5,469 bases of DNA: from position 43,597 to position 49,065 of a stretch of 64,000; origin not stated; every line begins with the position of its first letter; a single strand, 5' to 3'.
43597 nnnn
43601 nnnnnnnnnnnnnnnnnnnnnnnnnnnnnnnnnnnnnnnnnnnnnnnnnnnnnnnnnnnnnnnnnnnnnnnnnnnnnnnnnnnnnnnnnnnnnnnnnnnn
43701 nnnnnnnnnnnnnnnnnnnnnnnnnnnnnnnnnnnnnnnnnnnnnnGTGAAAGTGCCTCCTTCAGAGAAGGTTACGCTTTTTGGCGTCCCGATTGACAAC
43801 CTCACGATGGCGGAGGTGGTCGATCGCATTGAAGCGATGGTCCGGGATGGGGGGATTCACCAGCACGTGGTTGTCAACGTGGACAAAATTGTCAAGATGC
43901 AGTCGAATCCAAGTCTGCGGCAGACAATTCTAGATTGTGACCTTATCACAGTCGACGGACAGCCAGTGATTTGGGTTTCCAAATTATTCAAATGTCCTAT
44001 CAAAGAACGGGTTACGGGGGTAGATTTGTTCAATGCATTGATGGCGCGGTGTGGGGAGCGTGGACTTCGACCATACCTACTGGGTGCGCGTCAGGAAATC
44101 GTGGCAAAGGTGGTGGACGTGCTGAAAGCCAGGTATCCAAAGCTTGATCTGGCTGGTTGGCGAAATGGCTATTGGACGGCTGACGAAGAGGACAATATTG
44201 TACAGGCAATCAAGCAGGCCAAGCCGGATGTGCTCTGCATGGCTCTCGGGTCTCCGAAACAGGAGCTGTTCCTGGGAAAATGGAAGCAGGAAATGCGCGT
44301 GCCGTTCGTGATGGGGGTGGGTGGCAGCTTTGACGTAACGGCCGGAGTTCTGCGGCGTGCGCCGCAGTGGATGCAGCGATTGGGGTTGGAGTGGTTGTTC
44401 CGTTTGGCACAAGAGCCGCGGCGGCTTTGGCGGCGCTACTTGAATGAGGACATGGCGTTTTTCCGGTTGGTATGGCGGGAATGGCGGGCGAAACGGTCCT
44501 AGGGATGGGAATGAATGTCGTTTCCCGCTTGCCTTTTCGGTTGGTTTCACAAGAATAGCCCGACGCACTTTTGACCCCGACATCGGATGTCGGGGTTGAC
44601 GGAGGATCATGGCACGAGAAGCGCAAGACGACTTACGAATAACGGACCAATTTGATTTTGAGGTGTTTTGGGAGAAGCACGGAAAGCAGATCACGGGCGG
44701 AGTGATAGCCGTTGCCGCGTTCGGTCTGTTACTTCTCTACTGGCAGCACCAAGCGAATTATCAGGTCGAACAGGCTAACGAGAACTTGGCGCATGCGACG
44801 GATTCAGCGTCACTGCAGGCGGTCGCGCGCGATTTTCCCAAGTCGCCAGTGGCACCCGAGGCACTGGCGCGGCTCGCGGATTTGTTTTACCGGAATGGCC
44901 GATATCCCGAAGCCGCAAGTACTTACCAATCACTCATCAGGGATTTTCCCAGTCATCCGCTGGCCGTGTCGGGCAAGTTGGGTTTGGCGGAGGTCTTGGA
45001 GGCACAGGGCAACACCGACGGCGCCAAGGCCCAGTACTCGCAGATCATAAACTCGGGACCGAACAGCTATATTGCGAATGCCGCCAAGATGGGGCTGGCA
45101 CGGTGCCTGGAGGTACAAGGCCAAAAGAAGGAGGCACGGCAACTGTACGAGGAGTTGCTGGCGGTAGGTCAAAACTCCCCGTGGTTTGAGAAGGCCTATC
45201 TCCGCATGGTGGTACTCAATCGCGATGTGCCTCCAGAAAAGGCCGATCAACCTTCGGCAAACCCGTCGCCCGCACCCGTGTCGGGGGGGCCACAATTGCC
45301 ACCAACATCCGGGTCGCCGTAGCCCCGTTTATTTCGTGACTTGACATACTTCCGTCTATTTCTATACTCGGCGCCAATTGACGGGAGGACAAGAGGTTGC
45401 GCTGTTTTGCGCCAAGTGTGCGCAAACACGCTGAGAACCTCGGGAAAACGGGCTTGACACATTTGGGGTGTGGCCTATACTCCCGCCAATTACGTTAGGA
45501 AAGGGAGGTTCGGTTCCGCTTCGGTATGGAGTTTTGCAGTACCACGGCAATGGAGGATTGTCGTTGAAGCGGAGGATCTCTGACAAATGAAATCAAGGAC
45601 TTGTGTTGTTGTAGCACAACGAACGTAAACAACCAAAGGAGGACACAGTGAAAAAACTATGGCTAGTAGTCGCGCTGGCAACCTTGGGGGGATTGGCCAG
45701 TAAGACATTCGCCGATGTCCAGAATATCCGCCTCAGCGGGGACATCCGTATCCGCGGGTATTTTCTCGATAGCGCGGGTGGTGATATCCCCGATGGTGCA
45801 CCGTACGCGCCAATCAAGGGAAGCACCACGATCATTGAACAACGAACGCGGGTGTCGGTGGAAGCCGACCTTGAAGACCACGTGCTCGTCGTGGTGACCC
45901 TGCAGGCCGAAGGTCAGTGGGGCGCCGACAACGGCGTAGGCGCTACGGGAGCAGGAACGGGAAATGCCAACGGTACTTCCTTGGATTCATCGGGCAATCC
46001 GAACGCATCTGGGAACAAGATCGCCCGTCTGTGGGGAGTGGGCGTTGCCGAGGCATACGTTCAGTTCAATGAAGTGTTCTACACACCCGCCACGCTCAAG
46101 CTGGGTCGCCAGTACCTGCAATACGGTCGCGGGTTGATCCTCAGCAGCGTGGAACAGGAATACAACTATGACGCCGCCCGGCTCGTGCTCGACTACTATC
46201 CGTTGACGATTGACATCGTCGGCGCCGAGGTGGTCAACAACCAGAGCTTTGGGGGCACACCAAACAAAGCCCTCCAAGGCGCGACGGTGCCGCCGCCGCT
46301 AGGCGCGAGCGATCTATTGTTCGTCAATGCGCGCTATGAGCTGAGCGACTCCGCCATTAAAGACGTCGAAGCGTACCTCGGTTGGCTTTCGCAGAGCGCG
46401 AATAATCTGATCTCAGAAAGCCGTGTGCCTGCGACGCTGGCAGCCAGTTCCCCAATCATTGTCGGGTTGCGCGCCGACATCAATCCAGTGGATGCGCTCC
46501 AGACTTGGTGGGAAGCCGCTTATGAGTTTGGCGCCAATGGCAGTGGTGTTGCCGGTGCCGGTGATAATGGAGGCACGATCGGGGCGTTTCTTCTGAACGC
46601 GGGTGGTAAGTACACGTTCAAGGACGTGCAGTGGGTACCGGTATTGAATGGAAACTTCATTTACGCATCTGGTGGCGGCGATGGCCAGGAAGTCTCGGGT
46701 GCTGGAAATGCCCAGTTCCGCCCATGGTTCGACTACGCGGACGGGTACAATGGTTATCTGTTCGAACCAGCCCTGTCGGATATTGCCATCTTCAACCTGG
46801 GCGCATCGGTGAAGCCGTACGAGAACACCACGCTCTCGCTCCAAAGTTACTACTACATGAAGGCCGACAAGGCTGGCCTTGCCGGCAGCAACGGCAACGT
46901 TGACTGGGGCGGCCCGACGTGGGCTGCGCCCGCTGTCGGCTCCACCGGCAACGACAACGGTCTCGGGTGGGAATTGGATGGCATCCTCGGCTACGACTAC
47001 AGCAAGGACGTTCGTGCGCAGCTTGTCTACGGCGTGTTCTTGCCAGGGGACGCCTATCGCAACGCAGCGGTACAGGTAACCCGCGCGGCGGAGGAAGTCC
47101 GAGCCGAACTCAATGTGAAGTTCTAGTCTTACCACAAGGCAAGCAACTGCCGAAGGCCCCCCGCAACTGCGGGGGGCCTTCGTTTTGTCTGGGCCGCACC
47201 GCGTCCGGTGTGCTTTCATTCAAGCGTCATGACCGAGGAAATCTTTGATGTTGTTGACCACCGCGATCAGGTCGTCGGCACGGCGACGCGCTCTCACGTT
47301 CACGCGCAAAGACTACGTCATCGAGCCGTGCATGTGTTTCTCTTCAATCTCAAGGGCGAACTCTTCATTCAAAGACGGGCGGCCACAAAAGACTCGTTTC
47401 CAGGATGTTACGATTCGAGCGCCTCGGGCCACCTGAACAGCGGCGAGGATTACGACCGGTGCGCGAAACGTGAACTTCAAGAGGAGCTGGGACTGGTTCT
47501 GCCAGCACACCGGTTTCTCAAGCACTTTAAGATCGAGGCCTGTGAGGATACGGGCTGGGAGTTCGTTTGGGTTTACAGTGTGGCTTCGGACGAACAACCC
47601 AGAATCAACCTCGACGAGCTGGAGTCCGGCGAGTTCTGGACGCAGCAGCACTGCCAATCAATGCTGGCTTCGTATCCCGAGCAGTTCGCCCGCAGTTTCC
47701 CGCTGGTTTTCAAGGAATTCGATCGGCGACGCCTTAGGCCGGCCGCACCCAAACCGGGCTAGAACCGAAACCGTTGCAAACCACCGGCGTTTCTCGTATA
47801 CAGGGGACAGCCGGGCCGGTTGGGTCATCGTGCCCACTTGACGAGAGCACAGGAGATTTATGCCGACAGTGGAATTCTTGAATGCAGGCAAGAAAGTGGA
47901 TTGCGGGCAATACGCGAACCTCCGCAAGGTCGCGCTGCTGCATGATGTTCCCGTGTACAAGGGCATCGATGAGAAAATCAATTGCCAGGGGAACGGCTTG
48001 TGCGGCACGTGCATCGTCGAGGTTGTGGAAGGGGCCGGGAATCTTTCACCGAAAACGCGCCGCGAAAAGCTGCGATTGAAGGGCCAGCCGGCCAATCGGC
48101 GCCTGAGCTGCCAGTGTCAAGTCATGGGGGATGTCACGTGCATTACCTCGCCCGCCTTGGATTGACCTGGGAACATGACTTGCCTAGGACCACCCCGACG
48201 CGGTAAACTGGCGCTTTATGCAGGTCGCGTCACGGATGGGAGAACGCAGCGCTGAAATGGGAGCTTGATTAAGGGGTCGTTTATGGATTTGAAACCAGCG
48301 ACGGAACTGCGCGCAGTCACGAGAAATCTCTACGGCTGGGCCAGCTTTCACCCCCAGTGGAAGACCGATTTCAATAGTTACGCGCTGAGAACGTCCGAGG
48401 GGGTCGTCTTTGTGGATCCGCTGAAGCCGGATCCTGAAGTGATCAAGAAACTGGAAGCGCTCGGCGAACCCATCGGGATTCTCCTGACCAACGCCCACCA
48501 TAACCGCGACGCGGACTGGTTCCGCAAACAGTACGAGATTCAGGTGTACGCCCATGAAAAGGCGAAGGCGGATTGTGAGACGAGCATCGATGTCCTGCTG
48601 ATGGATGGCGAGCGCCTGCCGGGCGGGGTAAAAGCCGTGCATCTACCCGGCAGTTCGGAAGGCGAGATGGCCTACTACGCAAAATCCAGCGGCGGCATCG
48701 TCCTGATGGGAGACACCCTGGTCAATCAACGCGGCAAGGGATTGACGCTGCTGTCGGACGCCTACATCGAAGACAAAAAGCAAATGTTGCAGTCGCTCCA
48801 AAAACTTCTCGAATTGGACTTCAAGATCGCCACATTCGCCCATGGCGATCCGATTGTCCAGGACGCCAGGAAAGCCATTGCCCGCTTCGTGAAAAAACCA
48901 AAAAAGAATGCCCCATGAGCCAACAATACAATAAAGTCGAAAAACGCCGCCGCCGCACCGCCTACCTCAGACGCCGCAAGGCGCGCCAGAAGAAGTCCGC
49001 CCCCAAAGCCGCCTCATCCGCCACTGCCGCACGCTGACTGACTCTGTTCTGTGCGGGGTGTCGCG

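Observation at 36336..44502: Seven-gene coupled operon (CapK-like adenylating enzyme, PHP, HisC-like, bi-domain oxidoreductase, unknown, WecB, WecG): candidate pathway for an amino-substituted ManNAc-type residue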

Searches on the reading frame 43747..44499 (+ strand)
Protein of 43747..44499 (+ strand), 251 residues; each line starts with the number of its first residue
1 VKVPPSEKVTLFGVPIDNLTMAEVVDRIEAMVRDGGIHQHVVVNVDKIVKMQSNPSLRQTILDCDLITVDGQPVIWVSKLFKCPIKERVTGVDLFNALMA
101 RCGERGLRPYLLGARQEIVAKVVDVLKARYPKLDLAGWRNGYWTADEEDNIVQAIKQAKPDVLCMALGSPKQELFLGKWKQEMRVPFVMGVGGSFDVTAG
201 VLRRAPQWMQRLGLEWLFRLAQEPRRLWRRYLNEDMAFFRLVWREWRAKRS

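Call 5: search_protein_families(library=pfam, proteins=[window:43747-44499:+], max_evalue=0.01)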
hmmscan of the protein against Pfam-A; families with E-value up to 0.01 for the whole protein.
window:43747-44499:+ (251 aa): 1 family
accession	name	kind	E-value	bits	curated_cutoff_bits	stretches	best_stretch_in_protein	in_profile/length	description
PF03808.19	Glyco_tran_WecG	-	2.9e-64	216.4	27.4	1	65-231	2-168/168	Glycosyl transferase WecG/TagA/CpsF family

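Call 6: search_protein_families(library=ncbifam, proteins=[window:43747-44499:+], max_evalue=0.01)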
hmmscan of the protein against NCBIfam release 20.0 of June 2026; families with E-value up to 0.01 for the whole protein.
window:43747-44499:+ (251 aa): 5 families
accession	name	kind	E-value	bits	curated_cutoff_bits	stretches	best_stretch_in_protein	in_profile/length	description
NF041872.1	EPS_EpsA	equivalog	4.1e-50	170.6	500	1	10-247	19-259/265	exopolysaccharide biosynthesis glycosyltransferase EpsA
TIGR00696.1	wecG_tagA_cpsF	superfamily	1.6e-47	161.5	69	1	63-232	5-174/178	WecB/TagA/CpsF family glycosyltransferase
NF002980.1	PRK03692.1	equivalog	6.7e-43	146.8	323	1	26-230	19-225/240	lipopolysaccharide N-acetylmannosaminouronosyltransferase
NF041710.1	UDPacetylman_taseTarA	equivalog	1.5e-41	142.5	350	1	6-229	6-229/247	N-acetylglucosaminyldiphosphoundecaprenol N-acetyl-beta-D-mannosaminyltransferase TarA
NF002645.0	PRK02318.1-1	equivalog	0.0051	16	389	1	39-99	57-122/368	mannitol-1-phosphate 5-dehydrogenase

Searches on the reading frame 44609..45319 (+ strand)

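Call 5: search_protein_families(library=pfam, proteins=[window:44609-45319:+], max_evalue=0.01)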
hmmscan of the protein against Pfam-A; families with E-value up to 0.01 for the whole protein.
window:44609-45319:+ (237 aa): 21 families
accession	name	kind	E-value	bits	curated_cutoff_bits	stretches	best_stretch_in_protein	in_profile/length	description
PF13432.12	TPR_16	-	1.7e-17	63.9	32.7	2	68-117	19-65/65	Tetratricopeptide repeat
PF13428.12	TPR_14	-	2e-16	59.3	23.5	2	83-119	1-37/44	Tetratricopeptide repeat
PF14559.12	TPR_19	-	2e-15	57.3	25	2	69-118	14-60/68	Tetratricopeptide repeat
PF13174.12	TPR_6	-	1.1e-14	54.4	26.3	1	84-115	1-32/33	Tetratricopeptide repeat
PF07719.23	TPR_2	-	5.2e-12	45.3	27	1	83-115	1-33/34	Tetratricopeptide repeat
PF09976.15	TPR_21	-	5.5e-10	39.7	25.5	1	20-179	3-135/193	Tetratricopeptide repeat-like domain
PF13424.12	TPR_12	-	2.1e-08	34.7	30.1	2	86-147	6-72/77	Tetratricopeptide repeat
PF13176.12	TPR_7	-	7.5e-08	32.3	27.9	1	85-109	1-25/36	Tetratricopeptide repeat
PF07721.20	TPR_4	-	1.7e-07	31.6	27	0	124-142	5-23/26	Tetratricopeptide repeat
PF16918.11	PknG_TPR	-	1.2e-06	28.1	27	1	96-206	141-242/340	Protein kinase G tetratricopeptide repeat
PF00515.34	TPR_1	-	1e-05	25.5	27.8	0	83-107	1-25/34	Tetratricopeptide repeat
PF17874.7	TPR_MalT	-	0.00012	21.9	45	1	59-193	55-197/336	MalT-like TPR region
PF24575.1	TPR_Slam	-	0.00025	21.9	35.2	0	125-178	52-102/104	Surface lipoprotein assembly modifier, N-terminal TPR repeats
PF14561.12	TPR_20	-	0.00088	20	25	0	63-139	2-77/90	Tetratricopeptide repeat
PF13525.12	YfiO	-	0.001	19.3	25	1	58-118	17-77/203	Outer membrane lipoprotein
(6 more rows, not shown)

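Call 6: search_protein_families(library=ncbifam, proteins=[window:44609-45319:+], max_evalue=0.01)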
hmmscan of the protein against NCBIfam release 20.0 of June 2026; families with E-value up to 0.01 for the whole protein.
window:44609-45319:+ (237 aa): 17 families
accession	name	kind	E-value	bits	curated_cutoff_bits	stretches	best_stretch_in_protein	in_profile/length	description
TIGR02795.1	tol_pal_ybgF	equivalog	4.3e-19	69.3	90.1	2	92-184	11-103/119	tol-pal system protein YbgF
NF008068.0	PRK10803.1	equivalog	7.6e-10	39.2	383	1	65-161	162-258/263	cell division protein CpoB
TIGR03302.1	OM_YfiO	subfamily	1.6e-09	37.6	81.4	1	58-117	47-104/239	outer membrane protein assembly factor BamD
NF052312.1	T9SS_PorW_SprE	equivalog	2.8e-07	29.6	250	1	79-203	175-299/716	type IX secretion system periplasmic lipoprotein PorW/SprE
TIGR02917.1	PEP_TPR_lipo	equivalog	6.9e-07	27.5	312.2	1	79-188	699-801/899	XrtA/PEP-CTERM system TPR-repeat protein PrsT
TIGR00540.1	TPR_hemY_coli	hypoth_equivalog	3.7e-06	26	142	1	37-145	280-384/385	heme biosynthesis-associated TPR protein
NF008520.0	PRK11447.1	equivalog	1.5e-05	23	858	1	51-196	575-711/1157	cellulose synthase complex outer membrane protein BcsC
NF033920.0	C39_PA2778_fam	equivalog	2.6e-05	23.8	150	1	84-185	157-252/255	PA2778 family cysteine peptidase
TIGR02552.1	LcrH_SycD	equivalog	3.3e-05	23.6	104.8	1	84-193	19-122/136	SycD/LcrH family type III secretion system chaperone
NF008757.0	PRK11788.1-5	equivalog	4.1e-05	22.9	363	1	46-186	177-311/388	lipopolysaccharide assembly protein LapB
NF052415.1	T3SS_chap_SctY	equivalog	0.00013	22.4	70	1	81-185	4-105/106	type III secretion apparatus assembly chaperone SctY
NF008755.0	PRK11788.1-3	equivalog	0.00032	20.1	430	1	46-183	177-308/388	lipopolysaccharide assembly protein LapB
NF052230.1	T9SS_PorE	exception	0.00036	18.9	600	1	88-187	23-121/648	PorE family type IX secretion system protein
TIGR03939.1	PGA_TPR_OMP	equivalog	0.00081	17.7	366.65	1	64-202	67-199/800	poly-beta-1,6 N-acetyl-D-glucosamine export porin PgaA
NF040586.1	FxSxx_TPR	equivalog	0.002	16.7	300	1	80-184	553-667/830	FxSxx-COOH system tetratricopeptide repeat protein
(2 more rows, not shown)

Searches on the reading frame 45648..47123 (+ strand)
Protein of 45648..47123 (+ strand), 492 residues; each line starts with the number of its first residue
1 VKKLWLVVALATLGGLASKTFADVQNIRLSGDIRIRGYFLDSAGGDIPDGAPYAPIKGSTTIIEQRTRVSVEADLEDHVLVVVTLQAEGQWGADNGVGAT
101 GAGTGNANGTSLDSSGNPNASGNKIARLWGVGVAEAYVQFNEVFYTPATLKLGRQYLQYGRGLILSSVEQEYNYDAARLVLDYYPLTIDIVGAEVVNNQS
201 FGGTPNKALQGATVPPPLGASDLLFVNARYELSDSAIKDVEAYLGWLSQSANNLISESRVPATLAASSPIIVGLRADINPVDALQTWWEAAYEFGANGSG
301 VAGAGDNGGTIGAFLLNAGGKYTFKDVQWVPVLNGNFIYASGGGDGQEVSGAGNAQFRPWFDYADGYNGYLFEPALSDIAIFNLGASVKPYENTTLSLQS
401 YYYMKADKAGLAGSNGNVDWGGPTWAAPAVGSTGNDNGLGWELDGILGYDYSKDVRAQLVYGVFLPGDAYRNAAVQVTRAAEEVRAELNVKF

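Call 5: search_protein_families(library=pfam, proteins=[window:45648-47123:+], max_evalue=0.01)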
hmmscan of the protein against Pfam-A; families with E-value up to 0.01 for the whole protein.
window:45648-47123:+ (492 aa): 1 family
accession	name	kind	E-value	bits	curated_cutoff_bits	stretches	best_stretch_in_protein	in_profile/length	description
PF13372.12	Alginate_exp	-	6.6e-22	78.3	25.2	1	134-476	79-387/395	Alginate export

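Call 6: search_protein_families(library=ncbifam, proteins=[window:45648-47123:+], max_evalue=0.01)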
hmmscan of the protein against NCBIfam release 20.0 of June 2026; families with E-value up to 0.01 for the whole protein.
window:45648-47123:+ (492 aa): 0 families

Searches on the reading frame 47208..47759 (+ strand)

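Call 18: search_protein_families(library=pfam, proteins=[window:47208-47759:+], max_evalue=0.0001)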
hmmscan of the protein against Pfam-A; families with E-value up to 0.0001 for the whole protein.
window:47208-47759:+ (184 aa): 1 family
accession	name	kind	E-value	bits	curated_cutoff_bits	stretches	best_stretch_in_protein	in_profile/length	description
PF00293.34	NUDIX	-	2.6e-14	53.8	21.1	1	37-142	2-111/134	NUDIX domain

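Call 86: search_protein_families(library=ncbifam, proteins=[window:47208-47759:+], max_evalue=1e-8)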
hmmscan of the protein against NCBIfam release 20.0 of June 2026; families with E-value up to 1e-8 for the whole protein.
window:47208-47759:+ (184 aa): 4 families
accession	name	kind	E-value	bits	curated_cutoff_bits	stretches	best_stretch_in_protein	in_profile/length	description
NF002995.0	PRK03759.1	equivalog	1.3e-25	90.1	127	1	8-161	4-162/185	isopentenyl-diphosphate Delta-isomerase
NF011922.0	PRK15393.1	equivalog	3.7e-23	82.1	152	1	5-97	5-97/182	NUDIX hydrolase YfcD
TIGR02150.1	IPP_isom_1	equivalog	8.6e-21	74.4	105.8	1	15-155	3-146/159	isopentenyl-diphosphate delta-isomerase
NF041653.1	Nud_hyd_Meth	equivalog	7e-17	61.7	300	1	15-160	4-149/170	Nudix hydrolase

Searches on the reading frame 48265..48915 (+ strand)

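Call 8: search_protein_families(library=pfam, proteins=[window:48265-48915:+], max_evalue=0.0001)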
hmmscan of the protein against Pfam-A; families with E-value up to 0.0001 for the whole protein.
window:48265-48915:+ (217 aa): 1 family
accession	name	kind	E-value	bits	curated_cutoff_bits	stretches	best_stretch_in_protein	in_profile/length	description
PF14597.12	Lactamase_B_5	-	2e-21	76.9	28.4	1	21-195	8-180/199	Metallo-beta-lactamase superfamily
